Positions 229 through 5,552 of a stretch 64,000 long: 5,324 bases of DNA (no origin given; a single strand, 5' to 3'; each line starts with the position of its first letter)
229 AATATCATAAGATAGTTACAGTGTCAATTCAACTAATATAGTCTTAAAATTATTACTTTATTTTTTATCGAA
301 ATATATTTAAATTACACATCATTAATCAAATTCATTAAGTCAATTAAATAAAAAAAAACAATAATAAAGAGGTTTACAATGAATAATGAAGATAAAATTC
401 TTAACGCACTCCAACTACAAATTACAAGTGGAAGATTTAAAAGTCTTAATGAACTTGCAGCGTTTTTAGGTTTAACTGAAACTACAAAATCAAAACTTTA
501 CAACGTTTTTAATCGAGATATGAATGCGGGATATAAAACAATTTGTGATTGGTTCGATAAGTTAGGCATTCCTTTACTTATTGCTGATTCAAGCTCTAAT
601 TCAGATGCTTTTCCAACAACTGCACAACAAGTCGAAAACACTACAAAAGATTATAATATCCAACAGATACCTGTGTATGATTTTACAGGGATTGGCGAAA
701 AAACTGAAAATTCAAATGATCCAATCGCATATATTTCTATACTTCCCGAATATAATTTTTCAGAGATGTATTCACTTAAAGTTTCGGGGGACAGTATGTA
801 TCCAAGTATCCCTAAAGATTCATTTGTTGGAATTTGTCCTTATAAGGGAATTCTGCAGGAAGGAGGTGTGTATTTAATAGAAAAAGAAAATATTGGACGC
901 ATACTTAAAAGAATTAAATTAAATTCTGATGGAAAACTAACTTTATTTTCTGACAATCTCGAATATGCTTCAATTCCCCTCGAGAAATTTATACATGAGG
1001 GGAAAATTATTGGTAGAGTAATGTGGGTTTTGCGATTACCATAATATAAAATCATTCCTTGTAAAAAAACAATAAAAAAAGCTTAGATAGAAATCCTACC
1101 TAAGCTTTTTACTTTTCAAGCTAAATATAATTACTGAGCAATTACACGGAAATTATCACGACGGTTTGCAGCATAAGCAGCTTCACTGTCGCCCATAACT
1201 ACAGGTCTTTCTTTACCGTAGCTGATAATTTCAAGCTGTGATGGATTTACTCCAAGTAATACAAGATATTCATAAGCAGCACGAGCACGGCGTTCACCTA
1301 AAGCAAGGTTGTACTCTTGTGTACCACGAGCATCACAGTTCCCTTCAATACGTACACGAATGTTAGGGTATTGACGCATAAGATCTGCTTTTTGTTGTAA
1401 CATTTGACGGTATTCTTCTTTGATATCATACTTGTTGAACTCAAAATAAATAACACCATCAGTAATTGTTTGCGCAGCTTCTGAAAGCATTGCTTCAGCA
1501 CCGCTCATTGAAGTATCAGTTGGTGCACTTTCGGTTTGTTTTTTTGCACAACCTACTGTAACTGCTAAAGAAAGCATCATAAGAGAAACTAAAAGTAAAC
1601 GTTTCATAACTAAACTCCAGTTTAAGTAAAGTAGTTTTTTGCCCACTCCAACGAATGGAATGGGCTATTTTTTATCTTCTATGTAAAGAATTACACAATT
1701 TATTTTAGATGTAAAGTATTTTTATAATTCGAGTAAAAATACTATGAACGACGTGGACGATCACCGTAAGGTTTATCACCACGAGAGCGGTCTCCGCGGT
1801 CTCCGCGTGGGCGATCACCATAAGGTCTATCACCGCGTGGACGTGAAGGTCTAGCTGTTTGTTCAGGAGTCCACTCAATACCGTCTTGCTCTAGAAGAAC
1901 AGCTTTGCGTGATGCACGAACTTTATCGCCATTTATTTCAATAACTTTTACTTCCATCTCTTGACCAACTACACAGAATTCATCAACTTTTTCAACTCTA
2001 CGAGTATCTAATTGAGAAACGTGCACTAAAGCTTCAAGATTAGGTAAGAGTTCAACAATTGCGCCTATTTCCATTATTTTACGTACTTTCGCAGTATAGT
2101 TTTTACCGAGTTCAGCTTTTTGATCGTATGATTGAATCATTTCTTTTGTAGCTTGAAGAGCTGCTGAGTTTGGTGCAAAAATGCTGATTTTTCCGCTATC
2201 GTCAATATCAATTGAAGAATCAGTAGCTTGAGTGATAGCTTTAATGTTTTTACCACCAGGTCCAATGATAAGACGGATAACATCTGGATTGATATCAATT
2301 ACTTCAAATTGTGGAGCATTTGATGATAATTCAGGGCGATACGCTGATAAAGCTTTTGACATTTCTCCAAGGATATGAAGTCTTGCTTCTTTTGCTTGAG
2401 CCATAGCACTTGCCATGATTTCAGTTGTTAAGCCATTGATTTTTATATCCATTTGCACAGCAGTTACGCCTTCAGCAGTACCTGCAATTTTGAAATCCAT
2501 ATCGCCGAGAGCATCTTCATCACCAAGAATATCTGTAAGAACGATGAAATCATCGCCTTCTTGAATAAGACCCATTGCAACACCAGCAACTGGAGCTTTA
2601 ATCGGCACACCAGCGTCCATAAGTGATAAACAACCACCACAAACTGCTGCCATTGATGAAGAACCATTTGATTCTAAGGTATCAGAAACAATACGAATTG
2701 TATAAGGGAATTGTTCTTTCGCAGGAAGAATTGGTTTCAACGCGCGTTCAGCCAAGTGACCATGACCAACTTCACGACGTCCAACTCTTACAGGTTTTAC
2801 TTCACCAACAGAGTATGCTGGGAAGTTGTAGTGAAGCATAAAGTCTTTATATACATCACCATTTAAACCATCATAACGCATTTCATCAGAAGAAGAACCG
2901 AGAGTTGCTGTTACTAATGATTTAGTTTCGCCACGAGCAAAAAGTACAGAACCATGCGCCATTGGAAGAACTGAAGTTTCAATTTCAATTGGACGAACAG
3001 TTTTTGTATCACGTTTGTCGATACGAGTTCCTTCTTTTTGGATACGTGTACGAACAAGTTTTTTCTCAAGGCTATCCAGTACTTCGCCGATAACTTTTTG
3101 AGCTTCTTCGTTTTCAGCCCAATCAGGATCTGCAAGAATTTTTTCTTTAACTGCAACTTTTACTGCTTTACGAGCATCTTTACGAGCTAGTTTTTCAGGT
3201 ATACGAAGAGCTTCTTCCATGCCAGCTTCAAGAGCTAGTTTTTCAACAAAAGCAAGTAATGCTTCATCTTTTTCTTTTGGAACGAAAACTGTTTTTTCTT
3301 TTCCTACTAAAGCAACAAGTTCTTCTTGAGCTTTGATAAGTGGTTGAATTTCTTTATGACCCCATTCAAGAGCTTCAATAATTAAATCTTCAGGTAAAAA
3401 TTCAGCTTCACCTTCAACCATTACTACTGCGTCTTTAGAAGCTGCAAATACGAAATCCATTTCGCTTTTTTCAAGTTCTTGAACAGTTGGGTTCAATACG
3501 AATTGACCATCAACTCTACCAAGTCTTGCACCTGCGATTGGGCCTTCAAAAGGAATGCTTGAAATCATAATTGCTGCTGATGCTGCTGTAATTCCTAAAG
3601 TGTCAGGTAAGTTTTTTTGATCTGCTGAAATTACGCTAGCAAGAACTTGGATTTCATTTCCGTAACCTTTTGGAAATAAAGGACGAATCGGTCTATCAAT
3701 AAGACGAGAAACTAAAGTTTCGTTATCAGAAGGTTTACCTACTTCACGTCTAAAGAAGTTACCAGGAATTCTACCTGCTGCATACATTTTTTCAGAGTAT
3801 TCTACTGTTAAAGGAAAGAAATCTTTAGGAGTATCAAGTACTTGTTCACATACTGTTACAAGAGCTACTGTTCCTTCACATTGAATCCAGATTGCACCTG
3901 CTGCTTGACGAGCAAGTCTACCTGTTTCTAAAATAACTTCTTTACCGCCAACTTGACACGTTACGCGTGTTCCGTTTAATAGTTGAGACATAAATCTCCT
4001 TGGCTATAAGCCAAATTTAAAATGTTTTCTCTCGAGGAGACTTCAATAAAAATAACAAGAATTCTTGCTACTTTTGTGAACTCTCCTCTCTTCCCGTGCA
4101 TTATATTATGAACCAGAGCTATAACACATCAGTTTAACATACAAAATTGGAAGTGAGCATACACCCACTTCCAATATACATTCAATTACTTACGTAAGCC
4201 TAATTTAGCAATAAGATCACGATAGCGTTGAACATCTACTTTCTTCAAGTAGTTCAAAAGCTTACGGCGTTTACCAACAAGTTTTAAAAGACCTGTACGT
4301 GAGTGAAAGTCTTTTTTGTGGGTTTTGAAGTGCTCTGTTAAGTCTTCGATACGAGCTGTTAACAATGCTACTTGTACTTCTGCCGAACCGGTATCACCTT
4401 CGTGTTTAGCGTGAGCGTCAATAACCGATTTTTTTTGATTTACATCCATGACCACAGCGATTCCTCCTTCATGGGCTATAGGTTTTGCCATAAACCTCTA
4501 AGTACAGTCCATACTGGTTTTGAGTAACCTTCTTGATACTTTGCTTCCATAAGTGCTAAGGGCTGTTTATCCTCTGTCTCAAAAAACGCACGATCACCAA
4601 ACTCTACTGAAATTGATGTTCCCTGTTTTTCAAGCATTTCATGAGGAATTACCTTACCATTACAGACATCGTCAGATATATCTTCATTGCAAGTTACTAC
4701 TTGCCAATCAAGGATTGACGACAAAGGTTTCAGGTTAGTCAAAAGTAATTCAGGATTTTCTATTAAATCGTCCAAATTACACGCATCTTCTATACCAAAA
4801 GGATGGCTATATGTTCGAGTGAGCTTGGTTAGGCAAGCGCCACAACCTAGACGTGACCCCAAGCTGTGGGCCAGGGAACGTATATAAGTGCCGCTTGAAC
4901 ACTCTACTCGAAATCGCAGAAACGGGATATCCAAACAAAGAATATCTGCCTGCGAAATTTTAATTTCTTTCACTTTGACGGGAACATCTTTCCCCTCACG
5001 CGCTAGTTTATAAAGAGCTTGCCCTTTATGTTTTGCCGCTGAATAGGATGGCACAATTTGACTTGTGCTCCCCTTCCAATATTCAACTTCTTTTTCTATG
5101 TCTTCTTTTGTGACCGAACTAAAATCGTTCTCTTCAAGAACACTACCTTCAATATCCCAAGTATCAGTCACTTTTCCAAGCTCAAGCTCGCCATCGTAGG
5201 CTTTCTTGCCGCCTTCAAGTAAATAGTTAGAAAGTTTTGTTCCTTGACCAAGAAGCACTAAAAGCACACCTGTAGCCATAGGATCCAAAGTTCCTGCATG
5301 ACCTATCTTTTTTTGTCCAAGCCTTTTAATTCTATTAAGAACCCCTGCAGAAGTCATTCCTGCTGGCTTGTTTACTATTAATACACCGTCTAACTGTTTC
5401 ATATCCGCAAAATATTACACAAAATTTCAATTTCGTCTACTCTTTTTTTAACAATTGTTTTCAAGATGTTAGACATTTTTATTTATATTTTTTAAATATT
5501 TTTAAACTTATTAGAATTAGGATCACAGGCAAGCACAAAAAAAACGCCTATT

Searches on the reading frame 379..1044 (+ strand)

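Call 28: search_protein_families(library=pfam, proteins=[window:379-1044:+], max_evalue=0.00001)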
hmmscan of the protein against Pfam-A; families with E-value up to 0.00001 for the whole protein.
window:379-1044:+ (221 aa): 1 family
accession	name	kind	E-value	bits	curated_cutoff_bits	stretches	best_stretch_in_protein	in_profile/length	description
PF00717.28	Peptidase_S24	-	5.2e-13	49.1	23.3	1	104-215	7-116/116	Peptidase S24-like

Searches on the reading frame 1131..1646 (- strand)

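Call 28: search_protein_families(library=pfam, proteins=[window:1131-1646:-], max_evalue=0.00001)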
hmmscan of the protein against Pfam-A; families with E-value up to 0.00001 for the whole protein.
window:1131-1646:- (171 aa): 1 family
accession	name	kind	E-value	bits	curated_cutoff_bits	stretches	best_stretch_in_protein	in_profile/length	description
PF00691.25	OmpA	-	2.4e-21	76.4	27.2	1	67-162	1-98/98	OmpA family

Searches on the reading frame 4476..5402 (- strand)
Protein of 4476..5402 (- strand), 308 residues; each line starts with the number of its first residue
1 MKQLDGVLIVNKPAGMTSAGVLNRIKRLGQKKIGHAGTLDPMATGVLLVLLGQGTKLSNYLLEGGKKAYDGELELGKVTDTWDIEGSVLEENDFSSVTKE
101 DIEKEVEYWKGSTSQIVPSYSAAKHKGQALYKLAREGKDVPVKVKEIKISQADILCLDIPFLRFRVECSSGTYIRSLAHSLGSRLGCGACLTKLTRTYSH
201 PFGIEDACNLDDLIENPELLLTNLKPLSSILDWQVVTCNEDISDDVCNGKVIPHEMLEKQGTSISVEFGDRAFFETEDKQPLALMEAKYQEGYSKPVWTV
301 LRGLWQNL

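Call 28: search_protein_families(library=pfam, proteins=[window:4476-5402:-], max_evalue=0.00001)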
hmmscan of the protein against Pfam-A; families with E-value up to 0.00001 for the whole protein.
window:4476-5402:- (308 aa): 2 families
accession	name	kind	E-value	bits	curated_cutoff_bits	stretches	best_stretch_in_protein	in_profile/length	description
PF01509.24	TruB_N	-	6e-49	166.7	27.3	1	27-174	3-149/149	TruB family pseudouridylate synthase (N terminal domain)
PF16198.10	TruB_C_2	-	2.3e-08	34.5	29.3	1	175-230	1-64/66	tRNA pseudouridylate synthase B C-terminal domain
